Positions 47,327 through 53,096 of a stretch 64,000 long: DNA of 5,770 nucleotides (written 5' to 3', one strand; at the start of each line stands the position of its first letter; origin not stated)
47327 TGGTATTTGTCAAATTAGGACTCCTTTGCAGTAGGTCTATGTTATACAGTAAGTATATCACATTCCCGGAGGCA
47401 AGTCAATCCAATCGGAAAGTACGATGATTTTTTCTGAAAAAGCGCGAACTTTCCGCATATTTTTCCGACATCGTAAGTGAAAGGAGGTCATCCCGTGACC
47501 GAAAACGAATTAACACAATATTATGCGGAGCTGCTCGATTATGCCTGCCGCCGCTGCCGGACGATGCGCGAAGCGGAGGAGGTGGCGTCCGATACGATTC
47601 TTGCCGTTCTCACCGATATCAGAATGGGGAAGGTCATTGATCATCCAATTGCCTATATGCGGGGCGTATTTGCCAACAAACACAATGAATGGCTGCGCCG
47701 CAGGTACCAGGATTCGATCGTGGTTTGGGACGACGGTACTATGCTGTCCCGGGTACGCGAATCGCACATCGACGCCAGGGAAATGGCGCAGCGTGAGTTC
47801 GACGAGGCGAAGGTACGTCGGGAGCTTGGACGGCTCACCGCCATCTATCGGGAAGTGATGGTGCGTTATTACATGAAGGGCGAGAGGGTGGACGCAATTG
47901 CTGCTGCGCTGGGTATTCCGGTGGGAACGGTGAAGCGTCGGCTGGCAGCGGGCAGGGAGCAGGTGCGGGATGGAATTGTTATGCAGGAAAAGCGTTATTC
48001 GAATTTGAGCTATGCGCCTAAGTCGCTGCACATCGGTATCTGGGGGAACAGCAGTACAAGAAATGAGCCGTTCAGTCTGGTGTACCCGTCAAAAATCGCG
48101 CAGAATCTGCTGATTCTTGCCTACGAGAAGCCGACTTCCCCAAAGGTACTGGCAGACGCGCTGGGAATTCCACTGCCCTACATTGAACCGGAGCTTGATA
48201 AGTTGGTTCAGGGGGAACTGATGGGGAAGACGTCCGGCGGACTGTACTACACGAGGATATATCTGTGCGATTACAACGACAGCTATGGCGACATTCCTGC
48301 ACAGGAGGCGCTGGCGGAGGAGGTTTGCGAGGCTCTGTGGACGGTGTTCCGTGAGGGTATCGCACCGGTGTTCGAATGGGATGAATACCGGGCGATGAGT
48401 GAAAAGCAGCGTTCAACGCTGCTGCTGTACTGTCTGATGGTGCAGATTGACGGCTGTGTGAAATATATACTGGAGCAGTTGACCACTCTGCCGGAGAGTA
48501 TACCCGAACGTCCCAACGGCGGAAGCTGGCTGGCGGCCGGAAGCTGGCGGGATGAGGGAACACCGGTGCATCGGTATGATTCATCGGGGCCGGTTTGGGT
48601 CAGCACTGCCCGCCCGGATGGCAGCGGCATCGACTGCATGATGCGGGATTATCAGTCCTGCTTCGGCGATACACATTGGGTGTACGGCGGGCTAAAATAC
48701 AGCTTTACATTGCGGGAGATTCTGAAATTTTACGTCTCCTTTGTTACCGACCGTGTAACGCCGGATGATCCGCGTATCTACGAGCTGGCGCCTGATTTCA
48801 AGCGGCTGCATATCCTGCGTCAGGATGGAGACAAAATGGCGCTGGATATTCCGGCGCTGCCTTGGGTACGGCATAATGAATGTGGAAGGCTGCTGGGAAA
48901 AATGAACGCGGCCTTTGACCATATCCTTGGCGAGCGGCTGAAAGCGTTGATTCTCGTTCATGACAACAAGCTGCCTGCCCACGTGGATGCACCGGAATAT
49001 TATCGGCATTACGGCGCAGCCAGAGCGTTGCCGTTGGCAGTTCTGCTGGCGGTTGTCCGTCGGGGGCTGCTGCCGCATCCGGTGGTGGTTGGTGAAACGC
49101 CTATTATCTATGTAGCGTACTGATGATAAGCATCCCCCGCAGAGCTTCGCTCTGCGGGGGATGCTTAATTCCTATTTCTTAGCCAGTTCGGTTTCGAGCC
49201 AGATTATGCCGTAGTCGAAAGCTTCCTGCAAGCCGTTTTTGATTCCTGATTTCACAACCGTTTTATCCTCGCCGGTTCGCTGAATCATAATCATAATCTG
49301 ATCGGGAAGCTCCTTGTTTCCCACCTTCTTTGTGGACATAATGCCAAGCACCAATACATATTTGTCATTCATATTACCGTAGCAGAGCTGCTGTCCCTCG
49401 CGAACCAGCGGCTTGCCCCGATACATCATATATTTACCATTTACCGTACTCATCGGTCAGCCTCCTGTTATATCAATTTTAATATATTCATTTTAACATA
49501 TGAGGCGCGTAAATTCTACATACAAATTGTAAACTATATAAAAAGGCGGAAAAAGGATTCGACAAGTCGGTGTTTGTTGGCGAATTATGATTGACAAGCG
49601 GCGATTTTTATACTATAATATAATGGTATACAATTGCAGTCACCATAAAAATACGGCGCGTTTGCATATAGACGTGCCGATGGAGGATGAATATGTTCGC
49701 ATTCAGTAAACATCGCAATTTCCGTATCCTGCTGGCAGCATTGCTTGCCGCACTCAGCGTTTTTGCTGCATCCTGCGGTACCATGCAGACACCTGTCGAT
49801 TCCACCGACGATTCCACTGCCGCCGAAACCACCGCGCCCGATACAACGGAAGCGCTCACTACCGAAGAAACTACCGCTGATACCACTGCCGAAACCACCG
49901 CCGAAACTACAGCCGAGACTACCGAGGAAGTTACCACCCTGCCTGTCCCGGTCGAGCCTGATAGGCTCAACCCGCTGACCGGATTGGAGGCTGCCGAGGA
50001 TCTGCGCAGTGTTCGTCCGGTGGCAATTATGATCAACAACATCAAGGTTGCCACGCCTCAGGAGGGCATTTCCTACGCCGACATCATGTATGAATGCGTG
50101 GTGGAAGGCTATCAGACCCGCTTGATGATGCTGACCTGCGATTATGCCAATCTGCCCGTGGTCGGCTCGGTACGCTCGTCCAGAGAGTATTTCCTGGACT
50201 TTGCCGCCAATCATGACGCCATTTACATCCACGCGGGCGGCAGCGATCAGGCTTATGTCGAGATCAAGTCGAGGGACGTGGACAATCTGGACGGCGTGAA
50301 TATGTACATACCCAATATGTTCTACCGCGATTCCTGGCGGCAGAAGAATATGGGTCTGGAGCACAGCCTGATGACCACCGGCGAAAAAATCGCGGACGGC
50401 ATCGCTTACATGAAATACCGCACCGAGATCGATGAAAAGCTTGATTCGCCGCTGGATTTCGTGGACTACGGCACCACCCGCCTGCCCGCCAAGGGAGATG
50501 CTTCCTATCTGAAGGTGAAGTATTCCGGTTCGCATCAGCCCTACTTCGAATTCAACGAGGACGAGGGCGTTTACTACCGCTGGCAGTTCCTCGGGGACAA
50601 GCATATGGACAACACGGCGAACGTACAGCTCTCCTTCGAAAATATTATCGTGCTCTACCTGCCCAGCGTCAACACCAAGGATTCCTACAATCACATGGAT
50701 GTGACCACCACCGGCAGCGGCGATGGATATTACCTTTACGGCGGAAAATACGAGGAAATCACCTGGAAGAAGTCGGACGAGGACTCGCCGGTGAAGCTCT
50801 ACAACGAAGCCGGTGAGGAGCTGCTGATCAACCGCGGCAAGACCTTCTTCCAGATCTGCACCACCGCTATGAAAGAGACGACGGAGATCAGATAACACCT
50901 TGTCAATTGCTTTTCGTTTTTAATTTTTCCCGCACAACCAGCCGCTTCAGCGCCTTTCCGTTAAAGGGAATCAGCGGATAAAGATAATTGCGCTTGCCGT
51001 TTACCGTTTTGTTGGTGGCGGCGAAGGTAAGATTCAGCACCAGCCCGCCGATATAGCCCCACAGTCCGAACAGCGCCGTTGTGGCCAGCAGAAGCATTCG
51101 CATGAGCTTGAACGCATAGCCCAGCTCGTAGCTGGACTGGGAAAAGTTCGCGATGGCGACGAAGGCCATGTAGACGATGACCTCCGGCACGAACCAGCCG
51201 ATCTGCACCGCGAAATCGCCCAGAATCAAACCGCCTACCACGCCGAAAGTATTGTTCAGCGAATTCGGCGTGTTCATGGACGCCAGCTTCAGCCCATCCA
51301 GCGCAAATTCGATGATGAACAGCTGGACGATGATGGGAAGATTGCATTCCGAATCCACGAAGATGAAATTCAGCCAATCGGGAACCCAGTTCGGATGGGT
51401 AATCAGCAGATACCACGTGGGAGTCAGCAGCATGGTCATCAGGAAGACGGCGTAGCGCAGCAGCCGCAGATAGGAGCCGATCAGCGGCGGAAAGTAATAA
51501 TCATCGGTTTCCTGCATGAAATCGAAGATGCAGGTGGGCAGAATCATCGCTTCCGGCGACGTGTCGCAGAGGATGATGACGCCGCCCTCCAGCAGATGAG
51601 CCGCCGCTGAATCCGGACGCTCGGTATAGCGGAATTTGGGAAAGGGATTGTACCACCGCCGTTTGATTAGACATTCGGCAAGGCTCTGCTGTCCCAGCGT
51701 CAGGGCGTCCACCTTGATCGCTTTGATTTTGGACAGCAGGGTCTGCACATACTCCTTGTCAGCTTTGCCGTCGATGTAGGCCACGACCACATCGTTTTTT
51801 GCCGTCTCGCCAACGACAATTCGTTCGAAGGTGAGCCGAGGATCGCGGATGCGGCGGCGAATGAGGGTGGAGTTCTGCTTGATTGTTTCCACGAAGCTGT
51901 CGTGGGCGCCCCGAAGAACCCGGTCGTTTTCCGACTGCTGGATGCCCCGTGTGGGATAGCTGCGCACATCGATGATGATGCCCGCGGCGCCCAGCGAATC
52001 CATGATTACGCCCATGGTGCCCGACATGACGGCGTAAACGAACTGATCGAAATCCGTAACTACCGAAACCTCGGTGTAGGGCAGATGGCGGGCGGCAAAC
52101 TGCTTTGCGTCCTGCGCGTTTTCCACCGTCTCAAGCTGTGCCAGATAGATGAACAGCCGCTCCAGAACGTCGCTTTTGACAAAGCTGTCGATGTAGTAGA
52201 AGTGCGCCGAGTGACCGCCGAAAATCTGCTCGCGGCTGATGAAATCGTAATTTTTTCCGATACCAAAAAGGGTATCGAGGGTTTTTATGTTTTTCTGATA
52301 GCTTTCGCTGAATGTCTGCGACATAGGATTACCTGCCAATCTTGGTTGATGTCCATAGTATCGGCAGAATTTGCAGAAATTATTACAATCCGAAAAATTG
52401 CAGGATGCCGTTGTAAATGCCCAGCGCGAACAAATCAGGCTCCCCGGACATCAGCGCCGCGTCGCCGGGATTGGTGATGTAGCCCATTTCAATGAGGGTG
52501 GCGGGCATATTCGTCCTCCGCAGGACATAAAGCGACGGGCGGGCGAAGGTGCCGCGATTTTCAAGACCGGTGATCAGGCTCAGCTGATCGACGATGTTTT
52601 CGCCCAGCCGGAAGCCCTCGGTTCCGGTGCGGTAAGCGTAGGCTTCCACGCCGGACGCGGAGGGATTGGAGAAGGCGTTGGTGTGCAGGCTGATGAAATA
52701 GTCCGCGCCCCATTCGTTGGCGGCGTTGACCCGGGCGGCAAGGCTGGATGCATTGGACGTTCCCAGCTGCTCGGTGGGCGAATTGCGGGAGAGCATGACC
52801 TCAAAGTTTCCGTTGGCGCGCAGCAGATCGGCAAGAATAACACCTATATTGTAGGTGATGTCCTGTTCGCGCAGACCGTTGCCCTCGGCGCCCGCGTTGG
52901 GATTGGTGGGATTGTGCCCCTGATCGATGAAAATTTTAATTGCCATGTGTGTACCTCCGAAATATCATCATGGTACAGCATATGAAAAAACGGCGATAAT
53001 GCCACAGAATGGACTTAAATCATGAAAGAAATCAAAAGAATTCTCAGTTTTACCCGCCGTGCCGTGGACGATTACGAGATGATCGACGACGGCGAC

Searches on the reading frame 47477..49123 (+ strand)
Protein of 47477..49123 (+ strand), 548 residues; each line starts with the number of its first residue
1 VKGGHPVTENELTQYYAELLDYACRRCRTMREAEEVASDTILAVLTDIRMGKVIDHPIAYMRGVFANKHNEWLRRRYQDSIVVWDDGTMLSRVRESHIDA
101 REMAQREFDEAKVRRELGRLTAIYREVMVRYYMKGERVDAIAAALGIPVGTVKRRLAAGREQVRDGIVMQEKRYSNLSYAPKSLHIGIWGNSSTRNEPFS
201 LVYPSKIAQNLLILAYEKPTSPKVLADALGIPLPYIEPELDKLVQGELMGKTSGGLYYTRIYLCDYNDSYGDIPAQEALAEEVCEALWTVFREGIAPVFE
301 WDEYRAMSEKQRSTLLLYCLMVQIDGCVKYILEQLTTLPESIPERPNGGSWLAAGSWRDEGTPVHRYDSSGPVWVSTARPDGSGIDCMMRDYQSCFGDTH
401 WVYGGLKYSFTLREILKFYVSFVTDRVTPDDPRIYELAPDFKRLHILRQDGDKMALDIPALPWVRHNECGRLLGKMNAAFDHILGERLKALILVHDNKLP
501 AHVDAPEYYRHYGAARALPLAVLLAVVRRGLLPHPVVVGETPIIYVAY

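Call 7: search_protein_families(library=pfam, proteins=[window:47477-49123:+])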
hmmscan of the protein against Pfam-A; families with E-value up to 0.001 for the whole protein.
window:47477-49123:+ (548 aa): 3 families
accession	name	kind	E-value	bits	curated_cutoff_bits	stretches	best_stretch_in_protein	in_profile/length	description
PF08281.18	Sigma70_r4_2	-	1.2e-09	38.1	25.7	1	112-162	3-53/54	Sigma-70, region 4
PF04545.22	Sigma70_r4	-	2.3e-06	27.5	24.1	1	117-164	2-49/50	Sigma-70, region 4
PF13518.12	HTH_28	-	0.00024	21.6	25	1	125-155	2-32/52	Helix-turn-helix domain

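Call 51: search_protein_families(library=ncbifam, proteins=[window:47477-49123:+], max_evalue=0.00001)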
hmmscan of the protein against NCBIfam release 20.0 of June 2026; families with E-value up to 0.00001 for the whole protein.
window:47477-49123:+ (548 aa): 17 families
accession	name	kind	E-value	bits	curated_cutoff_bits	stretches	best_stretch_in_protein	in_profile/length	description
TIGR02983.1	SigE-fam_strep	subfamily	3.9e-13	49.6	141.55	1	13-164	13-155/162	SigE family RNA polymerase sigma factor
TIGR02937.1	sigma70-ECF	superfamily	1.9e-12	47.1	42.9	1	12-165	6-163/165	sigma-70 family RNA polymerase sigma factor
TIGR02985.1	Sig70_bacteroi1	subfamily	7e-12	45.8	126.4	1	14-165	9-160/162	RNA polymerase sigma-70 factor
TIGR02989.1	Sig-70_gvs1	subfamily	1.2e-09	38.3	124.55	1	12-165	7-156/158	RNA polymerase sigma-70 factor, Rhodopirellula/Verrucomicrobium family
NF007223.0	PRK09641.1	equivalog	1.9e-09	37.6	209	1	15-165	26-182/187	RNA polymerase sigma factor SigW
NF007227.0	PRK09645.1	subfamily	4.5e-09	36.5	202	1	96-156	99-159/177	sigma-70 family RNA polymerase sigma factor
NF009174.0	PRK12522.1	equivalog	1.3e-08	35.1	217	1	14-166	11-166/175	RNA polymerase sigma factor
TIGR02948.1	SigW_bacill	equivalog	2.2e-08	34.4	243.1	1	22-165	34-182/187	RNA polymerase sigma factor SigW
NF009185.0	PRK12533.1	equivalog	1.4e-07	31.4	248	1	69-168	92-194/231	RNA polymerase sigma factor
NF009171.0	PRK12518.1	equivalog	4.5e-07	29.9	208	1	82-165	101-182/191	RNA polymerase sigma factor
NF007225.0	PRK09643.1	equivalog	9.1e-07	28.8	190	1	23-166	44-181/204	RNA polymerase sigma factor SigM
NF009179.0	PRK12527.1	equivalog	1.5e-06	28.3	162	1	13-158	2-144/159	RNA polymerase sigma factor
NF007216.0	PRK09638.1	equivalog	1.7e-06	27.9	194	1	12-169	24-176/180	RNA polymerase sigma factor SigY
NF006930.0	PRK09415.1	subfamily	2.4e-06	27.5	198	1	15-167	25-175/179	RNA polymerase factor sigma C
NF009195.0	PRK12543.1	subfamily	2.9e-06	26.9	197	1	61-173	75-184/192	RNA polymerase sigma factor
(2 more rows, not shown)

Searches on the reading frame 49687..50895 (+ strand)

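Call 7: search_protein_families(library=pfam, proteins=[window:49687-50895:+])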
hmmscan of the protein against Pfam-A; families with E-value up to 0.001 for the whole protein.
window:49687-50895:+ (402 aa): 2 families
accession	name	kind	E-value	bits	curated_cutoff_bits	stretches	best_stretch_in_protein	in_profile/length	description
PF11258.13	DUF3048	-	5.7e-40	137.3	25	1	97-244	1-147/148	Protein of unknown function (DUF3048) N-terminal domain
PF17479.7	DUF3048_C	-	1.2e-28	100.1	25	1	276-387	2-113/114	Protein of unknown function (DUF3048) C-terminal domain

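Call 51: search_protein_families(library=ncbifam, proteins=[window:49687-50895:+], max_evalue=0.00001)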
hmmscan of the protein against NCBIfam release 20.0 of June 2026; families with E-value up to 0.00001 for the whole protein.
window:49687-50895:+ (402 aa): 0 families

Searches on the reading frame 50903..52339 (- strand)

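Call 7: search_protein_families(library=pfam, proteins=[window:50903-52339:-])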
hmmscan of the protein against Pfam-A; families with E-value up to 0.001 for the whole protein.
window:50903-52339:- (478 aa): 1 family
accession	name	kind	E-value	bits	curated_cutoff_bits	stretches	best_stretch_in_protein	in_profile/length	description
PF03323.18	GerA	-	2.6e-136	455.3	27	1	28-476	8-460/466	Bacillus/Clostridium GerA spore germination protein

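Call 51: search_protein_families(library=ncbifam, proteins=[window:50903-52339:-], max_evalue=0.00001)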
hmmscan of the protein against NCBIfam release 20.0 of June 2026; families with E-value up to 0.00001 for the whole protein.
window:50903-52339:- (478 aa): 1 family
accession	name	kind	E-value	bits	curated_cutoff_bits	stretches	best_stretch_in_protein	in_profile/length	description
NF052514.1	SpGerGerXA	equivalog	1.1e-52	179.3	850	1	72-471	60-458/479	spore germination protein GerXA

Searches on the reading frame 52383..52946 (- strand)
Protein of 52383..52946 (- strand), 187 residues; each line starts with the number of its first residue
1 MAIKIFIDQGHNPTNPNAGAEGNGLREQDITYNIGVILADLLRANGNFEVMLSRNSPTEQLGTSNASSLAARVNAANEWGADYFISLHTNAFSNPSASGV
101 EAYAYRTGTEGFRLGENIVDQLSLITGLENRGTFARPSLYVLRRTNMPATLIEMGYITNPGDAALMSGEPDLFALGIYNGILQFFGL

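Call 51: search_protein_families(library=ncbifam, proteins=[window:52383-52946:-], max_evalue=0.00001)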
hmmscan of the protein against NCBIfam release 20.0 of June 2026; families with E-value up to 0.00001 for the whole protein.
window:52383-52946:- (187 aa): 6 families
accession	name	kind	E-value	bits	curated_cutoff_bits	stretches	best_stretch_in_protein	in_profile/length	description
TIGR02883.1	spore_cwlD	equivalog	1.9e-24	86.8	221.55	1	5-184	3-189/189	N-acetylmuramoyl-L-alanine amidase CwlD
NF007652.1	PRK10319.1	equivalog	2.6e-14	53.2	400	1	5-105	60-152/291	N-acetylmuramoyl-L-alanine amidase AmiA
NF007751.0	PRK10431.1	equivalog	1.7e-12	46.6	532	1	4-102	193-283/445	N-acetylmuramoyl-L-alanine amidase AmiB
NF038267.1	amidase_AmiC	exception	9.6e-11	40.9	700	1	3-107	187-283/407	N-acetylmuramoyl-L-alanine amidase AmiC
NF038140.1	amidase_Rv3717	exception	1.5e-08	34.4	335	1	20-185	60-231/233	Rv3717 family N-acetylmuramoyl-L-alanine amidase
NF050040.1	horm_taper_TftA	equivalog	1.5e-08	33.7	500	1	73-183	67-182/450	hormogonium tapered terminus morphoprotein TftA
